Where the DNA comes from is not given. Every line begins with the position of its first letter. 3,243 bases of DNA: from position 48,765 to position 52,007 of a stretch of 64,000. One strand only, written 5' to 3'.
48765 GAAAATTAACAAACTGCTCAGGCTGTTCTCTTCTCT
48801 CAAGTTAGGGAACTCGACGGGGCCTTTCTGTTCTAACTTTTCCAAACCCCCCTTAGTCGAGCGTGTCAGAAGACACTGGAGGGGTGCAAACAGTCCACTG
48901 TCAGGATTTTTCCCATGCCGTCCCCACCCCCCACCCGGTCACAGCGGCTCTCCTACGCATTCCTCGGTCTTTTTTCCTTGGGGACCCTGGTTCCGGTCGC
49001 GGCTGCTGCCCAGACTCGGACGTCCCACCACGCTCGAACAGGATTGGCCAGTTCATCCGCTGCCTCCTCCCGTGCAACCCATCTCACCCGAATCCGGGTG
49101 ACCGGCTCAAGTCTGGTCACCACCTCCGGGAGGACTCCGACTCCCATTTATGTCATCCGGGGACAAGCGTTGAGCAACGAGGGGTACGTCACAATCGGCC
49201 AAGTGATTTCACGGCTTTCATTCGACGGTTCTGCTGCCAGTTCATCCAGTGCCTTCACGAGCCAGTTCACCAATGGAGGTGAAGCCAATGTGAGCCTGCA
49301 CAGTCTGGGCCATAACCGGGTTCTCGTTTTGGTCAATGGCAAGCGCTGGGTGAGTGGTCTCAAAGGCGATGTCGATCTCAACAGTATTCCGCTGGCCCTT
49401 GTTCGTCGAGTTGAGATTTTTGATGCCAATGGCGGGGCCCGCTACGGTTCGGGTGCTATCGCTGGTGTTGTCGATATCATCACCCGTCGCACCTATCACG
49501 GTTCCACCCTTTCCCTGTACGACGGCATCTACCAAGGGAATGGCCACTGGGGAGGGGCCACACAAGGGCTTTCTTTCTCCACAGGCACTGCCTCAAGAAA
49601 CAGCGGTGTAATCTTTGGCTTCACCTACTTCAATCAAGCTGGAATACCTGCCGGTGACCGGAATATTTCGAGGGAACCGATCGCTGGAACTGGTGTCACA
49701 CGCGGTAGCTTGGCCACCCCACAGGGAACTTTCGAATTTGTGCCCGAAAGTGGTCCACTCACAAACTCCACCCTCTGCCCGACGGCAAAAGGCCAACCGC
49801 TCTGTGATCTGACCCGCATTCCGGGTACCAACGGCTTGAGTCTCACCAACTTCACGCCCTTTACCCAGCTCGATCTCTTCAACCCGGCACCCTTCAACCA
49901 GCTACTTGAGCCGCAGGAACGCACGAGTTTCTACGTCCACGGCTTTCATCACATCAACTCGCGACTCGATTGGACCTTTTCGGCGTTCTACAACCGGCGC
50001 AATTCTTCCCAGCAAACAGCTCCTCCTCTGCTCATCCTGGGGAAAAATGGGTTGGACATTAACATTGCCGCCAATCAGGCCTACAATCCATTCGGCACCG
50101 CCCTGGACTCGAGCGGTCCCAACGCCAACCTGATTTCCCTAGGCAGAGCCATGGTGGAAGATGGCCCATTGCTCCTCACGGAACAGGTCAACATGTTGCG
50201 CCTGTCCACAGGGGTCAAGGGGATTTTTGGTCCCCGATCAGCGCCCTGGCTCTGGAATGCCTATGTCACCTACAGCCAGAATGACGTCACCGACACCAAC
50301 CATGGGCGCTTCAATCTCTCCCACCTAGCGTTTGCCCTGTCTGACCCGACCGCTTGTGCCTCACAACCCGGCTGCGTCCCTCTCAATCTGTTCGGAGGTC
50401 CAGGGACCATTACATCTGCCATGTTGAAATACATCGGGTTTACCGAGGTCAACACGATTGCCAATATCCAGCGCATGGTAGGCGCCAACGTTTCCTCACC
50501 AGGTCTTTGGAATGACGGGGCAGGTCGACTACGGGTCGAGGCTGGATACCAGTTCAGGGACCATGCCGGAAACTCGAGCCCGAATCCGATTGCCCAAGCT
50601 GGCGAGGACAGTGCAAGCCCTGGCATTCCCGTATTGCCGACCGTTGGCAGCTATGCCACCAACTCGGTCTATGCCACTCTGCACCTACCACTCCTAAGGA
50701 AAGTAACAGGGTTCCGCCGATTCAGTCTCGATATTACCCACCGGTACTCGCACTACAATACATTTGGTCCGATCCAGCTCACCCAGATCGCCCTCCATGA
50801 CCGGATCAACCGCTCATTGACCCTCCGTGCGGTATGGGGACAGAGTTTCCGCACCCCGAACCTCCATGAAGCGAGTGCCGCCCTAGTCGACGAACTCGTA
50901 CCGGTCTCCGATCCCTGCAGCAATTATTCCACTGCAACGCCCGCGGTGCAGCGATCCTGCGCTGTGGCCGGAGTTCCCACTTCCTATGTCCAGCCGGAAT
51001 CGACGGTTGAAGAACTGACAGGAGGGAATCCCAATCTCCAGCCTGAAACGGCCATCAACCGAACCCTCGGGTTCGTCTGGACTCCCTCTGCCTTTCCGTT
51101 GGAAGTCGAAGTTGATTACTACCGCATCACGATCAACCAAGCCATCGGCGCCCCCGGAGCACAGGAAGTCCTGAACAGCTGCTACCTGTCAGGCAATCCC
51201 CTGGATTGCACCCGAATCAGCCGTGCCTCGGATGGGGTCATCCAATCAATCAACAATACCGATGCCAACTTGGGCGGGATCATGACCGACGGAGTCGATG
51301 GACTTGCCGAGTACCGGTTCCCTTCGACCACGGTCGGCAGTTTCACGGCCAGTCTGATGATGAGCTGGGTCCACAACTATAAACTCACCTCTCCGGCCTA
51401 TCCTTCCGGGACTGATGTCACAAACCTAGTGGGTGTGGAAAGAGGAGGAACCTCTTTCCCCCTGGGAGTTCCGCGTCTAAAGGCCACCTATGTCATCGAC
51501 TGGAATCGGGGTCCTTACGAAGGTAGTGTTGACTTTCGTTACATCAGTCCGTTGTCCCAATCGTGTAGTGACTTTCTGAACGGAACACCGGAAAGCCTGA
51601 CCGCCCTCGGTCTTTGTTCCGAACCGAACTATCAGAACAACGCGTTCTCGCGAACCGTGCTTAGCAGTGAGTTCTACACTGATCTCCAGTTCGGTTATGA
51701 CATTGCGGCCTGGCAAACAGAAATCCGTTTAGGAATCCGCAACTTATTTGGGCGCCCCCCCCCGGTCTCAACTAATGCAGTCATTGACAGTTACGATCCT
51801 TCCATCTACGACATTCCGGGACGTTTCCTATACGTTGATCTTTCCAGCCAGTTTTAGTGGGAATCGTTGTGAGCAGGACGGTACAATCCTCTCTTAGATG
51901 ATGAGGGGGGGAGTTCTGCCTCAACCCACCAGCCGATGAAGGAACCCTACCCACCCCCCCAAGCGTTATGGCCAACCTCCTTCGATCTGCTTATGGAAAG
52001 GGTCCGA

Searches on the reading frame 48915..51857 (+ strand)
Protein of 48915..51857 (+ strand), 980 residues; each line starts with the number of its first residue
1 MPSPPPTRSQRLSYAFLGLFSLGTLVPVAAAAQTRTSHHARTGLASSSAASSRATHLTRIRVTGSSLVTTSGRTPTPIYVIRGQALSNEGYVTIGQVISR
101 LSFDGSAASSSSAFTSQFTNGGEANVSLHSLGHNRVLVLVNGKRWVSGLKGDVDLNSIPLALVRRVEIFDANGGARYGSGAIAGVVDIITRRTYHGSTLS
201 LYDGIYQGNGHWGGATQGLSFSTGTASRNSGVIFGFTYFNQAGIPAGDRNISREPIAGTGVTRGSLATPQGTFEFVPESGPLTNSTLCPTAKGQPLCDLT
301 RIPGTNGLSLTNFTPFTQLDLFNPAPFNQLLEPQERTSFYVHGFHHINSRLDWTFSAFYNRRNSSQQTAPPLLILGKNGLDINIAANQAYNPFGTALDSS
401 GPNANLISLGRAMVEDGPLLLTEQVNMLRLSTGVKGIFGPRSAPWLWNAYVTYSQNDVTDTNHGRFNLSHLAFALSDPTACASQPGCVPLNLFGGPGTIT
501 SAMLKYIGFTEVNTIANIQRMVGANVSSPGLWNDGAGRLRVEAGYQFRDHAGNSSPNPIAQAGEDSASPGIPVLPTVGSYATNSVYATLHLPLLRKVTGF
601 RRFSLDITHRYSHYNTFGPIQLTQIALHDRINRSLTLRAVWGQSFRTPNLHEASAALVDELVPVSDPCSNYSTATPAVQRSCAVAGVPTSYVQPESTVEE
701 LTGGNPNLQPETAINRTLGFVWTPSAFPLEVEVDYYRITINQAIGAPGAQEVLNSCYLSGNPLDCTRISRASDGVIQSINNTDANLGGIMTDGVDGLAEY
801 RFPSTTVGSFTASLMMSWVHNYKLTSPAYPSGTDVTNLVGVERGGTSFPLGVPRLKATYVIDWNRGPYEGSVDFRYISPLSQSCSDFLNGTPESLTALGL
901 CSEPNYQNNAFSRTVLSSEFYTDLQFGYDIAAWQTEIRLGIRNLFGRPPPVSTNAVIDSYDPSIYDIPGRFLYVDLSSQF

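Call 52: search_protein_families(library=pfam, proteins=[window:48915-51857:+], max_evalue=0.00001)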
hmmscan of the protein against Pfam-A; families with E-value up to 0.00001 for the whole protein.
window:48915-51857:+ (980 aa): 2 families
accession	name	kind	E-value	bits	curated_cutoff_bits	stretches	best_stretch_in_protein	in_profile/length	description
PF00593.30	TonB_dep_Rec_b-barrel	-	9.2e-22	78.9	27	1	519-944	118-436/436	TonB dependent receptor-like, beta-barrel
PF07715.20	Plug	-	2.5e-14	54.1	23.9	1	73-185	4-107/107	TonB-dependent Receptor Plug Domain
